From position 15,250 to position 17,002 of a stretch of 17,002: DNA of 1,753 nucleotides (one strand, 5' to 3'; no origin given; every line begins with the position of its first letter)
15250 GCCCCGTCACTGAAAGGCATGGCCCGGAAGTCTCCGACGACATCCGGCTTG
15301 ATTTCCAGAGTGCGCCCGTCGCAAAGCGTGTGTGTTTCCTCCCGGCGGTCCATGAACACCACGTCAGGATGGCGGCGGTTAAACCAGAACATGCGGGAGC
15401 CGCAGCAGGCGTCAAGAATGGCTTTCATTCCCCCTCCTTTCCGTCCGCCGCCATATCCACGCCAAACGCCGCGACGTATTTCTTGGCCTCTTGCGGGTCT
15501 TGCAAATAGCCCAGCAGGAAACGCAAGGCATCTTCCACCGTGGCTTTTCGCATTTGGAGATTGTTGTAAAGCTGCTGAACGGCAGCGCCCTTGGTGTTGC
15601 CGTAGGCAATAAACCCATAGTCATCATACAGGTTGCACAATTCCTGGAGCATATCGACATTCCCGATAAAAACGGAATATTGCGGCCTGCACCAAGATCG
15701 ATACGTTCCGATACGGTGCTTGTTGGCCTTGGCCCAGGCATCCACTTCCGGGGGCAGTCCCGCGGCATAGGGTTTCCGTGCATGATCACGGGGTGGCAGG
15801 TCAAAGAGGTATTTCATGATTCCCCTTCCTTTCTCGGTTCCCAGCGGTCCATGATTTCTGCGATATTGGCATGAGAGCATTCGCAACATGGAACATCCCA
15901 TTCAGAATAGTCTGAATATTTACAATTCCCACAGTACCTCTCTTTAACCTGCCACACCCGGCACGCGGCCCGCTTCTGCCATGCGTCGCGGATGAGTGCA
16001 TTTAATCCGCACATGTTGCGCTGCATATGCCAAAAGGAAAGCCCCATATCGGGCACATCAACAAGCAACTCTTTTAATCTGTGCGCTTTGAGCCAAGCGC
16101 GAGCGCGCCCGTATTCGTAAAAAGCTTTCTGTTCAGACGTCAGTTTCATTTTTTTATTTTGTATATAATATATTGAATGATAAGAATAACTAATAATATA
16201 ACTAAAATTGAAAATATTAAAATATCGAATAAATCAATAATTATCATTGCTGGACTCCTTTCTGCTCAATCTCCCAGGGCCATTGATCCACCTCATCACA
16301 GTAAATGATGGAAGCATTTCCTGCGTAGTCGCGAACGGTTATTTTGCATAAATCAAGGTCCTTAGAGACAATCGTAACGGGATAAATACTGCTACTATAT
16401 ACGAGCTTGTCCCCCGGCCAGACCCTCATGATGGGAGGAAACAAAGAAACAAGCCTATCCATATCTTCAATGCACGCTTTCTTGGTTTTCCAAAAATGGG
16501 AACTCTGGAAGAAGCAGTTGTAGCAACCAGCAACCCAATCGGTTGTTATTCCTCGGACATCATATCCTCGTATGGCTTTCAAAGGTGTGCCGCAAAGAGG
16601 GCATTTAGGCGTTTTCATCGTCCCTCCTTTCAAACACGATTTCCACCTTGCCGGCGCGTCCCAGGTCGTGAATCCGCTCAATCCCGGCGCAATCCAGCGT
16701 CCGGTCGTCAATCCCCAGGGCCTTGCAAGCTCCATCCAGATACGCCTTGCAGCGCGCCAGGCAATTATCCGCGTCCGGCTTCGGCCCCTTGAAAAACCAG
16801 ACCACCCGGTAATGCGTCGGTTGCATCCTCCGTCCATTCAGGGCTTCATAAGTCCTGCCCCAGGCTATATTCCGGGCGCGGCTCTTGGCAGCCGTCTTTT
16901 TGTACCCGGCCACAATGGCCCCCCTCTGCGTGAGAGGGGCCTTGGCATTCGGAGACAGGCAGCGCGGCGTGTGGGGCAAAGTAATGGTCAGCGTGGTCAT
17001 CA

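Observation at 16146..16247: Hidden 33-aa transmembrane micro-protein encoded in a 12% GC island, exactly slotted between two genes by ATGA overlaps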

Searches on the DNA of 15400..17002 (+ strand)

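Call 6: search_dna_similar(query=window:15400-17002:+, collection=phages, mode=distant, max_rows=30)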
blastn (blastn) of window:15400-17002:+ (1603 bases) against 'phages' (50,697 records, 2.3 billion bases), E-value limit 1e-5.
Records with a match: 1; places in all: 1; records where one place covers at least 80% of the query: 0.
Best place of each record, by identity: 80-90% 1.
By first word of the organism name: Akkermansia 1.
By host as written in the record: Akkermansia muciniphila NBRC 114322 1.
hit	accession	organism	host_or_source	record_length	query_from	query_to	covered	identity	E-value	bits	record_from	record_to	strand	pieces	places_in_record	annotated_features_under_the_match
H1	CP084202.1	Akkermansia phage DTMo-2021a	Akkermansia muciniphila NBRC 114322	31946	1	1603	36%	84.7%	8e-119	639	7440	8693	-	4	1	record has no annotation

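Call 9: get_annotated_region(hit=H1, flank=3000)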
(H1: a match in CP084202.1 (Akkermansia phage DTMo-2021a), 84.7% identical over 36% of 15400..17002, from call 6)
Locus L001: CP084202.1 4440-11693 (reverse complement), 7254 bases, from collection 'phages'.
description: Akkermansia phage DTMo-2021a, complete sequence.
organism: Akkermansia phage DTMo-2021a (NCBI taxid 2879120)
taxonomy: Viruses; Duplodnaviria; Heunggongvirae; Uroviricota; Caudoviricetes
host: Akkermansia muciniphila NBRC 114322; source: -; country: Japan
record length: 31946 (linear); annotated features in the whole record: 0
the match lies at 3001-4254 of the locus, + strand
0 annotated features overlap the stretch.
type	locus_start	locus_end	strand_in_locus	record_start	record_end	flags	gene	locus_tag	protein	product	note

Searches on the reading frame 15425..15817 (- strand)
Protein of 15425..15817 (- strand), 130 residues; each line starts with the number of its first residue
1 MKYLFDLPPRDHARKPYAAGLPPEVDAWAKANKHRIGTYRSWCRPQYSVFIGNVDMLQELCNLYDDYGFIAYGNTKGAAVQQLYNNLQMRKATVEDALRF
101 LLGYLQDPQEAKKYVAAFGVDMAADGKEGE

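Call 7: search_protein_families(library=pfam, proteins=[window:15425-15817:-], max_evalue=0.01)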
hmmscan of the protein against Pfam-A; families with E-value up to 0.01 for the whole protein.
window:15425-15817:- (130 aa): 0 families

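Call 8: search_protein_families(library=phrogs, proteins=[window:15425-15817:-], max_evalue=0.01)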
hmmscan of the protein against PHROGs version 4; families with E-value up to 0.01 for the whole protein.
window:15425-15817:- (130 aa): 0 families

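Call 53: search_protein_families(library=padloc, proteins=[window:15425-15817:-], max_evalue=0.1)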
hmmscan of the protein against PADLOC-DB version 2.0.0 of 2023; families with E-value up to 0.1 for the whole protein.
window:15425-15817:- (130 aa): 1 family
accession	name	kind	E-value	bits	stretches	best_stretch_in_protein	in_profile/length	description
PDLC01817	CARF1--CARF_HEPN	-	0.045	10.9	1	85-120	383-418/475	-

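Call 54: search_protein_families(library=ncbifam, proteins=[window:15425-15817:-], max_evalue=0.1)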
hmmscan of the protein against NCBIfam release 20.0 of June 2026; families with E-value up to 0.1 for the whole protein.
window:15425-15817:- (130 aa): 0 families

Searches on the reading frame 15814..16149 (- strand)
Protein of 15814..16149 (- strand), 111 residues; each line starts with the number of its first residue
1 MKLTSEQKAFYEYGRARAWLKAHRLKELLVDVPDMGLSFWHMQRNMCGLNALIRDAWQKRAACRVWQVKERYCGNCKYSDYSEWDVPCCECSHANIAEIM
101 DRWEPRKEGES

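Call 7: search_protein_families(library=pfam, proteins=[window:15814-16149:-], max_evalue=0.01)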
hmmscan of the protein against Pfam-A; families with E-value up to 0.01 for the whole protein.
window:15814-16149:- (111 aa): 0 families

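Call 8: search_protein_families(library=phrogs, proteins=[window:15814-16149:-], max_evalue=0.01)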
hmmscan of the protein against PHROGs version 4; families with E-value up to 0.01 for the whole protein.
window:15814-16149:- (111 aa): 1 family
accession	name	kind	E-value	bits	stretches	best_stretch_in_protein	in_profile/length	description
phrog_19852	-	unknown function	0.004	18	1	71-93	12-34/53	-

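Call 17: find_related_loci(query=A1, collection=viral_contigs, flank=2500)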
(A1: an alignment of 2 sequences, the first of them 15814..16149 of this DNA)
Query A1 (111 aa) in viral_contigs; peptide patterns used: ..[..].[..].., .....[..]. (x = any residue, [..] = any of these).
596 stretches matched a pattern; 154 encode a relative of the query (tblastn E <= 1e-3); the best 80 are kept; 80 distinct loci.
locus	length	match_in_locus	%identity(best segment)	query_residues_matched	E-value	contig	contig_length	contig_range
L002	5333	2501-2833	98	1-111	1e-73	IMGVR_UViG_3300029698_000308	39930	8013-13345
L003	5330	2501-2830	66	2-110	2e-43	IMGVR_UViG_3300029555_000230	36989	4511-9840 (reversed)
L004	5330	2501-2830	66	2-110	2e-43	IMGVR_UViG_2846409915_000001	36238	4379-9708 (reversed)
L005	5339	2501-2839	62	1-110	1e-41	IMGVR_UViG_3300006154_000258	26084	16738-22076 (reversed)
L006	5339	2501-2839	62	1-110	1e-41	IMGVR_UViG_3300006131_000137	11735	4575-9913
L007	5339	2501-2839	62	1-110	1e-41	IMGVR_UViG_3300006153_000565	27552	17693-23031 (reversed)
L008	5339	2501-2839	62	1-110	1e-41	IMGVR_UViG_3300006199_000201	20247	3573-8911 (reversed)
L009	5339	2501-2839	62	1-110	1e-41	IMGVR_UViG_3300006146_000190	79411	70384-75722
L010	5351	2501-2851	58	1-110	8e-39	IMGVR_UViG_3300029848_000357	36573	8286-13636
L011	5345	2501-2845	58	3-110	5e-38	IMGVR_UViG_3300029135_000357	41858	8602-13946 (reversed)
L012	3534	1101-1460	58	1-110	7e-38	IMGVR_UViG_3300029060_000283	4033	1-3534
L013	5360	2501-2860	57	1-110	1e-37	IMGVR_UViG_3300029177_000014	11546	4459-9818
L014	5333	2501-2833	60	1-110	1e-37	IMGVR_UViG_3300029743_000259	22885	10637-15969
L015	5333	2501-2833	60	1-110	1e-37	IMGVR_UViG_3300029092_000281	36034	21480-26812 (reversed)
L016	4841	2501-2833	60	1-110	1e-37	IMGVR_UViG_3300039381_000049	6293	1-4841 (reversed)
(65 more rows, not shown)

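Call 53: search_protein_families(library=padloc, proteins=[window:15814-16149:-], max_evalue=0.1)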
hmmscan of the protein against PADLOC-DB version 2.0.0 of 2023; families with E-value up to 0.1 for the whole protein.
window:15814-16149:- (111 aa): 0 families

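Call 54: search_protein_families(library=ncbifam, proteins=[window:15814-16149:-], max_evalue=0.1)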
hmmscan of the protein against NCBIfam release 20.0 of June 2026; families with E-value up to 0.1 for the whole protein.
window:15814-16149:- (111 aa): 0 families

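Call 61: find_homologous_proteins(query=window:15814-16149:-, max_evalue=0.001)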
Query window:15814-16149:- (111 aa): 167 proteins with E <= 0.001 among 169 candidates; the best 120 are listed.
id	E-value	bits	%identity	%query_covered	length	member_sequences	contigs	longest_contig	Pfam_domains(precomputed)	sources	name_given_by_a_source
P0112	5.3e-72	257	97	100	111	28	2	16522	-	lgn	-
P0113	7.4e-67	241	91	100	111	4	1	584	-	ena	-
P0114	2.4e-47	178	72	98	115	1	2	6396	-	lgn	-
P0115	3.2e-46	174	76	100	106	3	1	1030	-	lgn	-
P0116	1.4e-44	169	72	99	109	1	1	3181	-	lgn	-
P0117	2.4e-44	168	71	99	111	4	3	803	-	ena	-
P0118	2.7e-44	168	72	99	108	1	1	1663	-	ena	-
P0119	7.1e-42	160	68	100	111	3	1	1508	-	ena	-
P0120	2.1e-41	158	68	99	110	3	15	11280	-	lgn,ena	-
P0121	6.7e-40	153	66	97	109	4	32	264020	-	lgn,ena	-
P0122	2.6e-39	152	64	97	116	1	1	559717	-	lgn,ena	-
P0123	1.7e-37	146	63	99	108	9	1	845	-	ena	-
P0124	4.8e-37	144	64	97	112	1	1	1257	-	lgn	-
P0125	3.0e-36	142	63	100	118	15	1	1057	-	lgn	-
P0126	4.4e-36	141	62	99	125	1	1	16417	-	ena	-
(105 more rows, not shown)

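Call 70: predict_structure(alignment_id=A7)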
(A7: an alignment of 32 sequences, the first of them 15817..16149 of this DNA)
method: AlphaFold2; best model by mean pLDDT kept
length: 111 residues; sequences in the alignment: 32
mean_pLDDT: 53.9   pTM: 0.29
mean pLDDT of the five models: 53.9, 52.1, 52.0, 51.5, 50.2
residues with pLDDT >= 90: 0; 70-90: 16; 50-70: 43; < 50: 52
segments of 3 or more residues with pLDDT < 50: 29-32, 66-111
pLDDT, mean of each block of 10 residues (from residue 1): 71 73 57 51 59 67 50 43 46 40 39 36
secondary structure, 60 per line:
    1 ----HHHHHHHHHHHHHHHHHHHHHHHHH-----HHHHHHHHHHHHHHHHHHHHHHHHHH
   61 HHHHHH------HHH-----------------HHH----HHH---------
elements in order: H5-29 H35-66
